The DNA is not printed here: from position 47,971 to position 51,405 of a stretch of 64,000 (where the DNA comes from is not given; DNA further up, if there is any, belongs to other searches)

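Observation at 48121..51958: Class I (enterobacterial CyaA-type) adenylate cyclase translationally coupled to fliW at the end of a late flagellar operon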

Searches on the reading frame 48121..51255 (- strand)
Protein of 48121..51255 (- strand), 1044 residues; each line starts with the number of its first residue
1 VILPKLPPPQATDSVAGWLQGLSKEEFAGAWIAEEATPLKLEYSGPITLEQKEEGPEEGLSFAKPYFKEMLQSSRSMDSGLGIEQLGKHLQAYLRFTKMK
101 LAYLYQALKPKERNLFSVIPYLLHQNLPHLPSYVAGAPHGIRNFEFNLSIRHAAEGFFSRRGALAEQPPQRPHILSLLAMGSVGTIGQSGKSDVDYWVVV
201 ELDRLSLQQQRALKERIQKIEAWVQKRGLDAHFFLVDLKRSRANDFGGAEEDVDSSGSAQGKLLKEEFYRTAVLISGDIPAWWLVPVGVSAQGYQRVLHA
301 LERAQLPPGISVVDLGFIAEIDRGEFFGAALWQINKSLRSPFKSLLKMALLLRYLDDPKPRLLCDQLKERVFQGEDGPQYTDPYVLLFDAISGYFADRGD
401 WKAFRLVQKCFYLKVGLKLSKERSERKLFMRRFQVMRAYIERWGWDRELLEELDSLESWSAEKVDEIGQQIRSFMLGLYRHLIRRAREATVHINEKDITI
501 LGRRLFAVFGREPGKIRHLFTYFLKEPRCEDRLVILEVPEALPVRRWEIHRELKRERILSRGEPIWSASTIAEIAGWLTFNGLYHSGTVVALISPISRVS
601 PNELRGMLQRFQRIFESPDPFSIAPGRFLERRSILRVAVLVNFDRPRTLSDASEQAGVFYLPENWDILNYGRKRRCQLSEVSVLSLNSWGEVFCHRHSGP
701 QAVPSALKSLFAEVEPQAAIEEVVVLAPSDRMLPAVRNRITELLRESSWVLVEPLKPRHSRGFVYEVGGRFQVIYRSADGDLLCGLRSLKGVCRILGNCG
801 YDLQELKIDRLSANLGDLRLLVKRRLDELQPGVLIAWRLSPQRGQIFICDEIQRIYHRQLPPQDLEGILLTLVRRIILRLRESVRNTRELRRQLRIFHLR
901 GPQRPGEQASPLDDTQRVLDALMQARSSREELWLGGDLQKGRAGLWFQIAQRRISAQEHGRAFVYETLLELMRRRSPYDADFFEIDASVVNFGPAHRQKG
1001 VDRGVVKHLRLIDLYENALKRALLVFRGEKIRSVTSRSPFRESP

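Call 6: search_protein_families(library=pfam, proteins=[window:48121-51255:-], max_evalue=0.01)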
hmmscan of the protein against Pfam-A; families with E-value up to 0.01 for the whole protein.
window:48121-51255:- (1044 aa): 2 families
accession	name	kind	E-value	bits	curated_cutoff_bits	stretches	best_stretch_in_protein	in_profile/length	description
PF01295.23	Adenylate_cycl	-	4.5e-81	273.7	27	1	313-748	3-438/601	Adenylate cyclase, class-I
PF12633.13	Adenyl_cycl_N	-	4.5e-49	167.6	27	1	91-283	7-199/199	Adenylate cyclase NT domain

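Call 7: search_protein_families(library=ncbifam, proteins=[window:48121-51255:-], max_evalue=0.01)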
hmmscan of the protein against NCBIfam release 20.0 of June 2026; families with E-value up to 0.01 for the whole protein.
window:48121-51255:- (1044 aa): 9 families
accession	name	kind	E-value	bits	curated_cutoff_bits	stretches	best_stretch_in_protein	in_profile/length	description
NF006981.0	PRK09450.2-1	equivalog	1.5e-131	439.9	802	1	74-709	8-628/638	class I adenylate cyclase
NF006984.0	PRK09450.2-4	equivalog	3.3e-129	432.8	1300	1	74-875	8-803/956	class I adenylate cyclase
NF006978.0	PRK09450.1-2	equivalog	1.3e-109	367.7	1035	1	95-761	14-676/841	class I adenylate cyclase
NF006982.0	PRK09450.2-2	equivalog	2.6e-97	326.8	1547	1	75-876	9-806/951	class I adenylate cyclase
NF006979.0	PRK09450.1-4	equivalog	2.6e-89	300.1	1316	1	83-746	5-660/850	class I adenylate cyclase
NF006983.0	PRK09450.2-3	equivalog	3.3e-88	296.6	1810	1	77-875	11-800/949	class I adenylate cyclase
NF006985.0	PRK09450.2-5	equivalog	5.6e-83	279.6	1866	1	77-875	11-798/951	class I adenylate cyclase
NF006980.0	PRK09450.1-5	equivalog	4.5e-82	276.3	990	1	91-747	10-639/807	class I adenylate cyclase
NF006977.0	PRK09450.1-1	equivalog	1.4e-81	274.6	1761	1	83-747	5-661/848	class I adenylate cyclase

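Call 8: find_related_loci(query=window:48121-51255:-, collection=genome_contigs, flank=10000)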
Query window:48121-51255:- (1044 aa) in genome_contigs; peptide patterns used: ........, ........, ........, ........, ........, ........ (x = any residue, [..] = any of these).
58 stretches matched a pattern; 11 encode a relative of the query (tblastn E <= 1e-3); 11 distinct loci.
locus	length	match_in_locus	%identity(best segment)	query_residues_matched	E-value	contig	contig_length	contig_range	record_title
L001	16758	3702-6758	57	9-1023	0e+0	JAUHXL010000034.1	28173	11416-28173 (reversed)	MAG: bacterium isolate 2_bin.9 NODE_1167_length_28173_cov_3.347679, whole genome shotgun sequence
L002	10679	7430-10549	59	12-1043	0e+0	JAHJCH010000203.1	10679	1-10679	MAG: Myxococcota bacterium isolate Modern_marine.mb.298 Modern_marine.mb.298_k141_1458867, whole genome shotgun sequence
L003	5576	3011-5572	59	14-859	0e+0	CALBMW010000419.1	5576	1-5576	MAG TPA_asm: uncultured Myxococcales bacterium isolate ERR2206779_bin.31_CONCOCT_v1.1_MAG genome assembly, contig: ERZ89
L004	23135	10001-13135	47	13-1042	0e+0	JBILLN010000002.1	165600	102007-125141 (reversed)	MAG: Bradymonadia bacterium isolate ME2017-08-05_3300034118_group7_bin165 Rohwer_bin1474_scaffold_2_c1, whole genome sho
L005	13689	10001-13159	48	4-1041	0e+0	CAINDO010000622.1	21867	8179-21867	MAG: uncultured Myxococcales bacterium isolate Loclat_bin-06019 genome assembly, contig: bin-06019:622/667, whole genome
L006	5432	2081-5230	48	4-1039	0e+0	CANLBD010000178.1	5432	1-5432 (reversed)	MAG: Myxococcales bacterium isolate ZE-Jul18-54 genome assembly, contig: ZE-Jul18-C25435, whole genome shotgun sequence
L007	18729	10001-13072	57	9-1028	0e+0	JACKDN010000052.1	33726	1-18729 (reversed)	MAG: Myxococcales bacterium isolate HK-STAS-MYXO-8 HK-STAS-MYXO-8_52, whole genome shotgun sequence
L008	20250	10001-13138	45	13-1041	0e+0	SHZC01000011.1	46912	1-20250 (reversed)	MAG: Myxococcales bacterium isolate Baikal-deep-G135 BACOMB-C3127, whole genome shotgun sequence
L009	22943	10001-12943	35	62-1043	3e-169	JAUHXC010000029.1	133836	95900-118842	MAG: bacterium isolate 2_bin.46 NODE_192_length_133836_cov_8.408005, whole genome shotgun sequence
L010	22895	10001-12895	35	58-1027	4e-160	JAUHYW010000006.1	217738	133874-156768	MAG: bacterium isolate 3_bin.88 NODE_115_length_217738_cov_2.876013, whole genome shotgun sequence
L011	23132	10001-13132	48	13-1041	0e+0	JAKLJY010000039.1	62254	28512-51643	MAG: Myxococcota bacterium isolate MAG.78 MAG.78-NODE_39_length_62254_cov_6.333500, whole genome shotgun sequence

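Call 9: search_solved_structures(query=window:48121-51255:-, max_evalue=0.01, show_alignments=1)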
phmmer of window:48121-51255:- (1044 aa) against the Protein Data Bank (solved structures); distinct sequences matched with E-value up to 0.01: 0.
